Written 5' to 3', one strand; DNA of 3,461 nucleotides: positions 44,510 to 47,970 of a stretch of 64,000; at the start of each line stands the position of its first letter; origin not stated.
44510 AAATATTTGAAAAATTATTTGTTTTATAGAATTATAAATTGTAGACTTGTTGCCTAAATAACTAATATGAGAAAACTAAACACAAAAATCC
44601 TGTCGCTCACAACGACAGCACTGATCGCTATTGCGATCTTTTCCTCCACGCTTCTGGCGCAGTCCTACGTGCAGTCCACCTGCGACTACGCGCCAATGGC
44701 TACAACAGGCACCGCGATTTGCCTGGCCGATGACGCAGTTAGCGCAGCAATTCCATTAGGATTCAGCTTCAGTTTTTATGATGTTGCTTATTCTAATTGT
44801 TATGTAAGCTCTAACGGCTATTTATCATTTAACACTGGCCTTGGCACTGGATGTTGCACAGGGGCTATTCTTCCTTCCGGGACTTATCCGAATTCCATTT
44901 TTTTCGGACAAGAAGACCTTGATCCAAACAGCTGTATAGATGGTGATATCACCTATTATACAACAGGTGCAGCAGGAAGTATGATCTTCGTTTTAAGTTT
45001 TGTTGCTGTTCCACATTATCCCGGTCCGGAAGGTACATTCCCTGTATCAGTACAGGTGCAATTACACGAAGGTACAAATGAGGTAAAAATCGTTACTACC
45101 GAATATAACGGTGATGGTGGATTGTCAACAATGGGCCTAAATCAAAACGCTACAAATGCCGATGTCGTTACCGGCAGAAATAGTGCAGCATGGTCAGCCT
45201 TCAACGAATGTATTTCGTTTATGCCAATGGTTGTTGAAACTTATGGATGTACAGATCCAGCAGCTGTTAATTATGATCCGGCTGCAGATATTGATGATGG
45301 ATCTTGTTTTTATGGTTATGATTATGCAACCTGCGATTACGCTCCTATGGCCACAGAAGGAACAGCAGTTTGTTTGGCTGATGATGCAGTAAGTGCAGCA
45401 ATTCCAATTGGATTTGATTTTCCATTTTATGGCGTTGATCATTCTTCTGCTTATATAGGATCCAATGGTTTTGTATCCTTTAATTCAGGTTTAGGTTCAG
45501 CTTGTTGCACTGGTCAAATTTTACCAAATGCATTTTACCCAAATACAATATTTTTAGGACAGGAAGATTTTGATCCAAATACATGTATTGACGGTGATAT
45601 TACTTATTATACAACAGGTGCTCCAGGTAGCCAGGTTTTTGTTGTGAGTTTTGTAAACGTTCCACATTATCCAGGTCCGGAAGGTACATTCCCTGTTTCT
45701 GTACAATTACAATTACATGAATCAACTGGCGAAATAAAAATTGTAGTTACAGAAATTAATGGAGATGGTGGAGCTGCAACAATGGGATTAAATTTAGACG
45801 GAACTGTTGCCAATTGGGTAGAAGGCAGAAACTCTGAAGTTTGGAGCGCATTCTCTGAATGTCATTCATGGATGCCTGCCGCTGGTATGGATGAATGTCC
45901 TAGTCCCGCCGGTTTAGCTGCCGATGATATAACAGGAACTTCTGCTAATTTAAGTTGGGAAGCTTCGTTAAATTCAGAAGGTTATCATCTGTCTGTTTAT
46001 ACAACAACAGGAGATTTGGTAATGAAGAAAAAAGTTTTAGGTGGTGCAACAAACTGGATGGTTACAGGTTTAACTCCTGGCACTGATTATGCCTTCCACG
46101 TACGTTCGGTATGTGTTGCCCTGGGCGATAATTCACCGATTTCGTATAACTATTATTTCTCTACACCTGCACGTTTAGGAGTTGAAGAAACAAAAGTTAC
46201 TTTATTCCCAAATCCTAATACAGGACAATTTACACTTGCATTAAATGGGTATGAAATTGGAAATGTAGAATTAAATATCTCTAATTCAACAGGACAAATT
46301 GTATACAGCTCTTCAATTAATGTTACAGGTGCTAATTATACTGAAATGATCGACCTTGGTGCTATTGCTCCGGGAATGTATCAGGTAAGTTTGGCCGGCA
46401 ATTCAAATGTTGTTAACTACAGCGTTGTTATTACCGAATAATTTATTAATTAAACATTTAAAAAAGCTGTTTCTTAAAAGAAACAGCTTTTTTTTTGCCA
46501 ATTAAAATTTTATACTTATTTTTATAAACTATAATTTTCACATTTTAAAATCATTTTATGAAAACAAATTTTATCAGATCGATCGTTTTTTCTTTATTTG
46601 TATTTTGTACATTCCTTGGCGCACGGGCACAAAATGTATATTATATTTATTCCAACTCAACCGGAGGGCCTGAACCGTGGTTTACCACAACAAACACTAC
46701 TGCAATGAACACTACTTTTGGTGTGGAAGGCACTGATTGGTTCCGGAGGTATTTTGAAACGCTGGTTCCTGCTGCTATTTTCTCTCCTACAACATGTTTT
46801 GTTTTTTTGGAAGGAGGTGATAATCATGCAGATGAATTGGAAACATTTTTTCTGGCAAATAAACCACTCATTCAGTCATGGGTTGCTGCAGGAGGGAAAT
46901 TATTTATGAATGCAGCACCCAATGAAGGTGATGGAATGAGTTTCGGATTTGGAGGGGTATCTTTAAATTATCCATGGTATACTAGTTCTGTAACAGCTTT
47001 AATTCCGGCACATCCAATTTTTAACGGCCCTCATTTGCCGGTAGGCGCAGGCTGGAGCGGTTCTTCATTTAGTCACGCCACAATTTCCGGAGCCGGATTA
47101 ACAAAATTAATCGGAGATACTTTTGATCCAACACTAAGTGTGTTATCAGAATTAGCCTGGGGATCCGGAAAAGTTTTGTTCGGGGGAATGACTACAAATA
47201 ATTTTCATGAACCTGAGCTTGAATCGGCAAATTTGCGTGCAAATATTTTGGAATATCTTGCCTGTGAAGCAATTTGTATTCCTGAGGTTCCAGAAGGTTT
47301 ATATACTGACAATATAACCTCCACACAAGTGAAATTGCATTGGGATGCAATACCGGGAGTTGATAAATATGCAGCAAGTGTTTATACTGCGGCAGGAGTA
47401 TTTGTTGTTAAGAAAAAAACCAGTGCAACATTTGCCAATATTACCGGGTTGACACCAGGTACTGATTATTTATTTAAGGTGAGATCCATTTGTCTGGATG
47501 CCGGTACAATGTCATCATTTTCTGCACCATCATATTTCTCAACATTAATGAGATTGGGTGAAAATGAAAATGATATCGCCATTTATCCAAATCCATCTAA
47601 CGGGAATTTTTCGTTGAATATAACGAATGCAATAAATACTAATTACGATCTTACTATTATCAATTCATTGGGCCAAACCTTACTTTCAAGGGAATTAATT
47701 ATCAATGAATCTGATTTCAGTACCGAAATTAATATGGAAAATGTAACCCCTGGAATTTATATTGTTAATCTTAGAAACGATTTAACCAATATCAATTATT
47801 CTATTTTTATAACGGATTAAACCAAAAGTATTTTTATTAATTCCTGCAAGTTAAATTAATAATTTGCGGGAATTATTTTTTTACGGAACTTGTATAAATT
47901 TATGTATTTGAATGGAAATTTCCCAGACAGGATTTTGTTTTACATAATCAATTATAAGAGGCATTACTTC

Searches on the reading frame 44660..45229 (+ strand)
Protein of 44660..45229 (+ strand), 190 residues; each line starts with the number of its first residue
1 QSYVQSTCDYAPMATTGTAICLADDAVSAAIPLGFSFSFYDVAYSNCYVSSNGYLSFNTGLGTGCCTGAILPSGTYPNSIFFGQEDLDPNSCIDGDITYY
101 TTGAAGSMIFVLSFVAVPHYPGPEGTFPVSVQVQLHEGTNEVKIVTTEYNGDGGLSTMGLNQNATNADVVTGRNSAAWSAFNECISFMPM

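Call 16: find_homologous_proteins(query=window:44660-45229:+, max_evalue=0.001)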
Query seq(190 aa) (190 aa): 3 proteins with E <= 0.001 among 101 candidates.
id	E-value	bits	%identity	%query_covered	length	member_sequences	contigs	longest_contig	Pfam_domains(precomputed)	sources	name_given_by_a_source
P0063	2.7e-58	215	71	70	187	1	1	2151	-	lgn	-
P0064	4.5e-55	204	67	71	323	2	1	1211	PF18962.8,PF00041.28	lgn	-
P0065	8.8e-42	161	89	43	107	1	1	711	-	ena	-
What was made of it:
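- Tried and rejected: Word-index search with module A (call 16).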

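Call 27: search_protein_representatives(alignment_id=A1)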
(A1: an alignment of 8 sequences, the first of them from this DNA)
Query: 8 sequences, 283 profile positions. Proteins with E-value up to 0.001 (for the whole library): 9082; up to 1e-10: 3155; up to 1e-30: 373. The best 150 are listed.
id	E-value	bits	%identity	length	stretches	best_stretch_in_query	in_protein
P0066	2.8e-226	765.2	-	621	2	2-282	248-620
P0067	5.9e-194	659.2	-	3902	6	25-192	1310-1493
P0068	2.0e-123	427.8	-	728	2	1-224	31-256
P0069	7.5e-123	425.9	-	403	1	1-282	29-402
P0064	3.9e-121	420.3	-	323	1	55-283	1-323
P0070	5.9e-119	413.1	-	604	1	1-280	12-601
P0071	1.7e-107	375.5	-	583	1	3-281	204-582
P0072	3.5e-107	374.5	-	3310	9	13-161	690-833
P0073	2.0e-106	372.0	-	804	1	1-281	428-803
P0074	3.7e-104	364.6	-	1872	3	3-218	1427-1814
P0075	6.0e-101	354.0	-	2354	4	6-170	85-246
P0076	7.3e-96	337.4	-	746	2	3-273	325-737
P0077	8.7e-96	337.1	-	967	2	3-282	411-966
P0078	2.4e-92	325.8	-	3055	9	14-156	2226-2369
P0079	1.2e-89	316.9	-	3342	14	15-148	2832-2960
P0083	1.4e-82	293.8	-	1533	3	3-191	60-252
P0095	2.0e-67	244.0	-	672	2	8-192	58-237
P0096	6.0e-66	239.2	-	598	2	2-190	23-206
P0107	4.7e-58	213.3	-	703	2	14-198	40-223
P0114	1.1e-54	202.2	-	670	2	9-189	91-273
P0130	1.4e-50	188.8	-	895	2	3-217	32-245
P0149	1.8e-48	181.9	-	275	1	8-212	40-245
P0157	3.6e-47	177.6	-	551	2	2-205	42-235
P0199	3.1e-41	158.1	-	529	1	1-192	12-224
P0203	5.6e-41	157.3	-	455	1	8-204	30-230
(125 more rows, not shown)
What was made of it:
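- Tried and rejected: The exhaustive profile search (call 27) showed this was a sensitivity artefact.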

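Call 31: search_protein_families(library=pfam, proteins=[P0096, P0095, P0107, P0149, P0203, P0199, P0157, P0114, P0130, P0083], max_evalue=0.01)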
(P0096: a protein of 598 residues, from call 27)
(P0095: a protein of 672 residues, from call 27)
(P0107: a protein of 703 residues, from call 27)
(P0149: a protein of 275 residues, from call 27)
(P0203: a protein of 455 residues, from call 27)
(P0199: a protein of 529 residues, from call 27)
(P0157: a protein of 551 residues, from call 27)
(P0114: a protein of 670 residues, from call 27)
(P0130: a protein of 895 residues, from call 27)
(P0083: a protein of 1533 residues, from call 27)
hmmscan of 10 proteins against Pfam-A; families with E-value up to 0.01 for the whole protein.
P0096 (598 aa): 2 families
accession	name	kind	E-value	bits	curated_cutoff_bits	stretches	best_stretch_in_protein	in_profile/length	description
PF18962.6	Por_Secre_tail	-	3e-15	56.7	27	1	528-597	1-75/75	Secretion system C-terminal sorting domain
PF06119.19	NIDO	-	0.0033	17.9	25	0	67-114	2-48/186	Nidogen-like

P0095 (672 aa): 1 family
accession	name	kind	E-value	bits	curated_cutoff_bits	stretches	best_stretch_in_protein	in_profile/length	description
PF18203.6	IPTL-CTERM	-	9.7e-07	29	20.8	1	645-670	3-28/28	IPTL-CTERM motif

P0107 (703 aa): 2 families
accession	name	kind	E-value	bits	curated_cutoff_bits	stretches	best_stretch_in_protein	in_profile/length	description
PF18962.6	Por_Secre_tail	-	9.9e-12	45.4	27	1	626-701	3-75/75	Secretion system C-terminal sorting domain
PF06119.19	NIDO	-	0.0093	16.4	25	0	369-423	2-51/186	Nidogen-like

P0149 (275 aa): 2 families
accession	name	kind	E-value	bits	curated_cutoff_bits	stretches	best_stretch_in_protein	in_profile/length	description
PF14059.11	DUF4251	-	0.0063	17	27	0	33-93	24-77/133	Domain of unknown function (DUF4251)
PF06119.19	NIDO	-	0.0078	16.7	25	0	78-133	2-53/186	Nidogen-like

P0203 (455 aa): 1 family
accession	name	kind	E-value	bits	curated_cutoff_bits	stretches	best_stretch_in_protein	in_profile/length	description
PF02494.22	HYR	-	1.8e-17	63.9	21.7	2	216-296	3-81/81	HYR domain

P0199 (529 aa): 0 families

P0157 (551 aa): 1 family
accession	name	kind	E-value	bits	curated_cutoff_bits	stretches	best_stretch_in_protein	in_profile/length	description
PF04365.19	BrnT_toxin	-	0.0077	17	34.5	0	324-346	38-60/77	Ribonuclease toxin, BrnT, of type II toxin-antitoxin system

P0114 (670 aa): 6 families
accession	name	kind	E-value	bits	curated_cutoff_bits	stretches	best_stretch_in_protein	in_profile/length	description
PF18962.6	Por_Secre_tail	-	2.8e-14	53.6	27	1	595-669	1-75/75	Secretion system C-terminal sorting domain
PF11589.14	DUF3244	-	2.1e-07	31.3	25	1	605-658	32-85/96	Domain of unknown function (DUF3244)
PF13573.12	SprB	-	7.8e-07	29.1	28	1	370-401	5-36/37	SprB repeat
PF23585.1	DUF7137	-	0.00018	21.7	27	1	391-432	66-107/137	Domain of unknown function (DUF7137)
PF04862.18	DUF642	-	0.00023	21.4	27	0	527-583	49-103/157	Protein of unknown function (DUF642)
PF08329.16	ChitinaseA_N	-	0.0019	18.3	21.2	0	545-580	70-107/133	Chitinase A, N-terminal domain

P0130 (895 aa): 1 family
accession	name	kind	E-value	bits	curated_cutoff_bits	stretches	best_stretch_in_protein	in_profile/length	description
PF18962.6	Por_Secre_tail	-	3e-10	40.7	27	1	817-890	3-72/75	Secretion system C-terminal sorting domain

P0083 (1533 aa): 4 families
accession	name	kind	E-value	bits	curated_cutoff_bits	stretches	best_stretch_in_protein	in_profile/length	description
PF18962.6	Por_Secre_tail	-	8.8e-13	48.8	27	1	1456-1532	1-75/75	Secretion system C-terminal sorting domain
PF18911.6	PKD_4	-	4e-09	36.8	27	1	1381-1441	23-84/85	PKD domain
PF19081.6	Ig_7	-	7.3e-08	33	27.3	0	371-440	1-82/84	Ig-like domain CHU_C associated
PF00801.26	PKD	-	0.00014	22.3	23.5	1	1381-1438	16-78/80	PKD domain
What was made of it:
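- Those I scanned also carry SprB, PKD, HYR or Ig-like domains and T9SS or IPTL tails (call 31). Many A-domain relatives also carry SprB repeats, PKD or Ig-like domains typical of Bacteroidota surface adhesins (call 31).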

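Call 49: predict_structure(alignment_id=A3)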
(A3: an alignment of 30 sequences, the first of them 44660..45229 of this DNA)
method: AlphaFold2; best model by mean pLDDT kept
length: 190 residues; sequences in the alignment: 30
mean_pLDDT: 95.8   pTM: 0.92
mean pLDDT of the five models: 95.8, 93.1, 92.4, 92.1, 92.0
residues with pLDDT >= 90: 178; 70-90: 10; 50-70: 2; < 50: 0
segments of 3 or more residues with pLDDT < 50: none
pLDDT, mean of each block of 10 residues (from residue 1): 95 96 96 98 98 97 92 96 96 94 98 96 81 98 98 96 97 98 98
secondary structure, 60 per line:
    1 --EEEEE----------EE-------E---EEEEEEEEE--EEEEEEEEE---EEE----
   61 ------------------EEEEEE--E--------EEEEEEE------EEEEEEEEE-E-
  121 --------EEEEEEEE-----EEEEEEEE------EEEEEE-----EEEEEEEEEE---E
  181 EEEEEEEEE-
elements in order: E3-7 E31-39 E42-50 E54-56 E79-84 E96-102 E109-117 E129-136 E142-149 E156-161 E167-176 E180-189

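Call 53: fold_search(model_id=the predicted structure, library=pdb)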
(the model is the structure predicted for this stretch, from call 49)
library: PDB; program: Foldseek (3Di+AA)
matches with E <= 10: 225; with E <= 0.001: 0
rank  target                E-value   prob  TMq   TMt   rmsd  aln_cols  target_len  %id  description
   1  2gtl_O                7.2e-01  0.11  0.21  0.19   9.3       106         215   10  Lumbricus Erythrocruorin at 3.5A resolution (released 2006-07-18)
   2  3vql_B                7.9e-01  0.06  0.14  0.20  14.2       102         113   12  Small heat shock protein hsp14.0 of C-terminal deletion variant (released 2012-06-06)
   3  4nam                  8.8e-01  0.04  0.16  0.07  12.7       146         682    5  1.7A structure of 5-Fluoro Tryptophan Labeled Protective Antigen (W206Y) (released 2014-01-22)
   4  5m3l_O                9.3e-01  0.08  0.22  0.20  11.3       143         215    8  Single-particle cryo-EM using alignment by classification (ABC): the structure of Lumbricus terrestris hemoglobin (released 2017-09-13)
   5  3ke6_B                1.1e+00  0.08  0.18  0.11  13.7       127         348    9  The crystal structure of the RsbU and RsbW domains of Rv1364c from Mycobacterium tuberculosis (released 2010-11-10)
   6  7yl4_B                1.1e+00  0.03  0.19  0.11  18.2       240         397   12  Cell surface protein YwfG protein (apo form) (released 2023-06-07)
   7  3vqm_A                1.3e+00  0.03  0.13  0.19  11.6       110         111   10  Small heat shock protein hsp14.0 of C-terminal deletion variant with C-terminal peptide (released 2012-06-06)
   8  2q03_B                1.5e+00  0.04  0.16  0.20   9.9       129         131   14  Crystal structure of uncharacterized protein (YP_563039.1) from Shewanella denitrificans OS217 at 1.80 A resolution (released 2007-05-29)
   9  6tlb_A                1.5e+00  0.04  0.15  0.15  14.8       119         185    9  Plasmodium falciparum lipocalin (PF3D7_0925900) (released 2020-06-24)
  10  4u8u_O                1.6e+00  0.06  0.22  0.20  11.6       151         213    9  The Crystallographic structure of the giant hemoglobin from Glossoscolex paulistus at 3.2 A resolution. (released 2015-06-10)
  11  6f90_B                1.6e+00  0.02  0.18  0.08  16.5       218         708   11  Structure of the family GH92 alpha-mannosidase BT3130 from Bacteroides thetaiotaomicron in complex with Mannoimidazole (released 2018-05-02)
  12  5nzu_MODEL_1_D        1.8e+00  0.04  0.16  0.09   9.5       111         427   10  The structure of the COPI coat linkage II (released 2017-06-28)
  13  7yl5_B                1.8e+00  0.02  0.12  0.06  13.6       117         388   12  Cell surface protein YwfG protein complexed with mannose (released 2023-06-07)
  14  5ucg_B                2.0e+00  0.02  0.18  0.11  22.2       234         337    9  Structure of the PP2C Phosphatase Domain and a Fragment of the Regulatory Domain of the Cell Fate Determinant SpoIIE f (released 2017-05-31)
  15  1acc                  2.0e+00  0.02  0.12  0.06  13.5       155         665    8  ANTHRAX PROTECTIVE ANTIGEN (released 1998-02-11)
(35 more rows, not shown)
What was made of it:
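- Tried and rejected: Foldseek of the confident module A model against the PDB (call 53).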

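Call 54: search_protein_families(library=pfam, alignment_id=A3, max_evalue=1)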
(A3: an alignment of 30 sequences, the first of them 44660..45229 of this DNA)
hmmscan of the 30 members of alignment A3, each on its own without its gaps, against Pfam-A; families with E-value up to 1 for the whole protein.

A. member 1, window:44660-45229:+ (190 aa): 0 families

B. families by the number of members that match (of 30 scanned): 9 families
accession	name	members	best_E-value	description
PF06119.19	NIDO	9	0.00043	Nidogen-like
PF05592.18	Bac_rhamnosid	2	0.0024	Bacterial alpha-L-rhamnosidase concanavalin-like domain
PF19079.5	CFSR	2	0.018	Collagen-flanked surface repeat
PF14059.11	DUF4251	1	0.042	Domain of unknown function (DUF4251)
PF16640.11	Big_3_5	1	0.062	Bacterial Ig-like domain (group 3)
PF17961.7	Big_8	1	0.094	Bacterial Ig domain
PF25815.1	CTHRC1_C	1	0.16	CTHRC1, C-terminal domain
PF20604.3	DUF6798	1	0.24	Domain of unknown function (DUF6798)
PF25562.1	CNBH_CNNM2_C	1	0.29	Metal transporter CNNM2-like, C-terminal CNBH domain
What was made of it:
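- On NIDO (PF06119), module A: In the three full-length relatives scanned, only about profile positions 2-53 aligned (calls 31, 54).
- Checked: It is only a sub-threshold hit in 9 of 30 relatives (call 54).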

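Call 55: search_solved_structures(query=A3, max_evalue=10, show_alignments=2)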
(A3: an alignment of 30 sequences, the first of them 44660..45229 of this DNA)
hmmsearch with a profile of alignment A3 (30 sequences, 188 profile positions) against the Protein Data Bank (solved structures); distinct sequences matched with E-value up to 10: 4.
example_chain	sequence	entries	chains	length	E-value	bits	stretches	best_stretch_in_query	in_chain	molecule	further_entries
8gl6_D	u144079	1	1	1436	5.4e-15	58.7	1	23-164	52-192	RemA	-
2doh_X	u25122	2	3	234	1.3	11.8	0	158-179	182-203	Angiostatin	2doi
6tmh_d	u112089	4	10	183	1.4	11.7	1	51-81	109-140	ATP synthase subunit delta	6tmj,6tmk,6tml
1ki0_A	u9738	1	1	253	1.6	11.5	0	158-179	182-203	ANGIOSTATIN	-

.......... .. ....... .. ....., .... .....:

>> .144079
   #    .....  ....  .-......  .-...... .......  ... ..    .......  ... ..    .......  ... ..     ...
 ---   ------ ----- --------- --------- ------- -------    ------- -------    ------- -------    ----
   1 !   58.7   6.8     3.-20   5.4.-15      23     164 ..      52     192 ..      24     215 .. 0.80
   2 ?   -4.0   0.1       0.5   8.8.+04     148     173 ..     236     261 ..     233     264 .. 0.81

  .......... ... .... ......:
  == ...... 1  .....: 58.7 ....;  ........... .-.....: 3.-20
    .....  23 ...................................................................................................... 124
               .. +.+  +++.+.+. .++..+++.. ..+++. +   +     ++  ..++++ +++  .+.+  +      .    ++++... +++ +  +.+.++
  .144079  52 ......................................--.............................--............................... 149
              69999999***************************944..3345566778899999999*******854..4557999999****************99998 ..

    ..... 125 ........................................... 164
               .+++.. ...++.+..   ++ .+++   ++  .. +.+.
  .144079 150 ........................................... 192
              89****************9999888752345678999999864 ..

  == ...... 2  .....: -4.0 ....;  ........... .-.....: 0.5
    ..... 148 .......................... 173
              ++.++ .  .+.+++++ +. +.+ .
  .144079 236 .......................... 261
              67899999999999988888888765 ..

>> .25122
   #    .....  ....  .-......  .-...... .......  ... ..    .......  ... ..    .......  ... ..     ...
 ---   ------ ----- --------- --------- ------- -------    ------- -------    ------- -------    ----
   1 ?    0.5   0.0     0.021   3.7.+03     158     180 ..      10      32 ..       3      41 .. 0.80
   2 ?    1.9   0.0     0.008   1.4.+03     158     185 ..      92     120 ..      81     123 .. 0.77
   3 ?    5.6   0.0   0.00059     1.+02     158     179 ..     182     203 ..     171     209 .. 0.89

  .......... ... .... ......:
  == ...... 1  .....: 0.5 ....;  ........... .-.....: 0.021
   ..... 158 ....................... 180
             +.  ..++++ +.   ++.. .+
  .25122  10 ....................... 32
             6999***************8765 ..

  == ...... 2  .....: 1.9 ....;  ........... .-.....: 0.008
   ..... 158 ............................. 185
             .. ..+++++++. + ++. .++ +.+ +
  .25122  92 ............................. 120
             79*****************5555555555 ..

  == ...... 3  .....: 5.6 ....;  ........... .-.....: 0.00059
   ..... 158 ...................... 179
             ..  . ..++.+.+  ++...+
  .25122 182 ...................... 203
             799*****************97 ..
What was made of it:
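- On RemA/RemZ-type gliding adhesin: The A3 profile matches 8gl6_D (RemZ) residues 52-192 at E = 5.4e-15 (call 55).
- Its profile hits RemZ (PDB 8gl6_D) residues 52-192 at E = 5e-15 (call 55).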

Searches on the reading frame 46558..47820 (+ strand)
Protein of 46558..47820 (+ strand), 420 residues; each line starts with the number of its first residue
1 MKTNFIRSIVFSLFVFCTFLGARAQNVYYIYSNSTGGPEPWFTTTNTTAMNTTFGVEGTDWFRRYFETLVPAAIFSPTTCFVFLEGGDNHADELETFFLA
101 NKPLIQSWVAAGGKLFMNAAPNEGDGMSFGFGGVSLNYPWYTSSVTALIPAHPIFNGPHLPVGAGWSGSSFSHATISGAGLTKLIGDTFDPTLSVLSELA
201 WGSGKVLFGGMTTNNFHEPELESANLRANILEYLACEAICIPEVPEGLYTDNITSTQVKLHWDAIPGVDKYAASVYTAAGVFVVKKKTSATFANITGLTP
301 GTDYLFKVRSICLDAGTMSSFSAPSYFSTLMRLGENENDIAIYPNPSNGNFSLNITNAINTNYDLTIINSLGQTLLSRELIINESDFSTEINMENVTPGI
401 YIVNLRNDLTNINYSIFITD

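Call 3: search_protein_families(library=pfam, proteins=[window:46558-47820:+], max_evalue=0.1)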
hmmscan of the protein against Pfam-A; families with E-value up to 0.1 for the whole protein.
window:46558-47820:+ (420 aa): 3 families
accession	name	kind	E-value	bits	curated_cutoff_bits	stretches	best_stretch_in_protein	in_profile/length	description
PF18962.6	Por_Secre_tail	-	1.3e-10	41.9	27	1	342-411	1-68/75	Secretion system C-terminal sorting domain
PF00041.27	fn3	-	3.3e-06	27.7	25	1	245-312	3-70/84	Fibronectin type III domain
PF16656.11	Pur_ac_phosph_N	-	0.019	15.9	30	1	281-310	55-80/93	Purple acid Phosphatase, N-terminal domain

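Call 4: search_protein_families(library=ncbifam, proteins=[window:46558-47820:+], max_evalue=0.1)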
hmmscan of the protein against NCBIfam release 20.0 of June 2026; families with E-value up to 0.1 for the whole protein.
window:46558-47820:+ (420 aa): 3 families
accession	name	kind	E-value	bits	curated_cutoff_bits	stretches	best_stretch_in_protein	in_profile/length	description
TIGR04183.1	Por_Secre_tail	domain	2.1e-09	37.2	23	1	342-408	1-61/72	T9SS type A sorting domain-containing protein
NF038113.1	T9SSA_dep_M36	equivalog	2e-07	29.5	885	1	335-415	788-865/869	T9SS-dependent M36 family metallopeptidase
NF041611.1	exoglucan_CbhB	equivalog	2e-05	22.9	1950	1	241-329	800-886/997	exoglucanase CbhB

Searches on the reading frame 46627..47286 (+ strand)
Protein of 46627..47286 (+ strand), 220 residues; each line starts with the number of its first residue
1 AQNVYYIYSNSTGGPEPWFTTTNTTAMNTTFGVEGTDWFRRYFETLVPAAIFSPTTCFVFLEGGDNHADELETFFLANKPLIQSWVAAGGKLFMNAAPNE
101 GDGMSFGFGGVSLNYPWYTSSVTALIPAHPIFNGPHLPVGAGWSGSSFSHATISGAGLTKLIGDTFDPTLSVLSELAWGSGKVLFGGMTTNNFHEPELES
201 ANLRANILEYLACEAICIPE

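Call 12: search_protein_families(library=pfam, proteins=[window:46627-47286:+], max_evalue=10)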
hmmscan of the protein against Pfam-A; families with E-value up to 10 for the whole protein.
seq(220 aa): 0 families

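Call 13: search_solved_structures(query=window:46627-47286:+, max_evalue=10)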
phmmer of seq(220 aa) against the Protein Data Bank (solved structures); distinct sequences matched with E-value up to 10: 7.
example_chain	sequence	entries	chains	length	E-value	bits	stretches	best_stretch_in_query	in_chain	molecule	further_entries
4pls_A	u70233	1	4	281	0.5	13.1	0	146-189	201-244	Arm00010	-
4plq_A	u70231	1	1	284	0.51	13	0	145-189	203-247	Arm00011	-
4plr_A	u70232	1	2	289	0.53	13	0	145-189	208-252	Arm00008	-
5mfd_A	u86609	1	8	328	0.56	12.9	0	145-188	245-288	YIIIM''6AII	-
4v3o_A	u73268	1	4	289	0.59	12.9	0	146-188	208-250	YIII_M5_AII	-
4v3r_A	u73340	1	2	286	1.8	11.3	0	148-188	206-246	YIII_M5_AII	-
4v3q_A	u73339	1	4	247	2.8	10.6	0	148-188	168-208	YIII_M4_AII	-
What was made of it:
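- There is no Pfam, NCBIfam or PDB-sequence hit (calls 12, 13).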
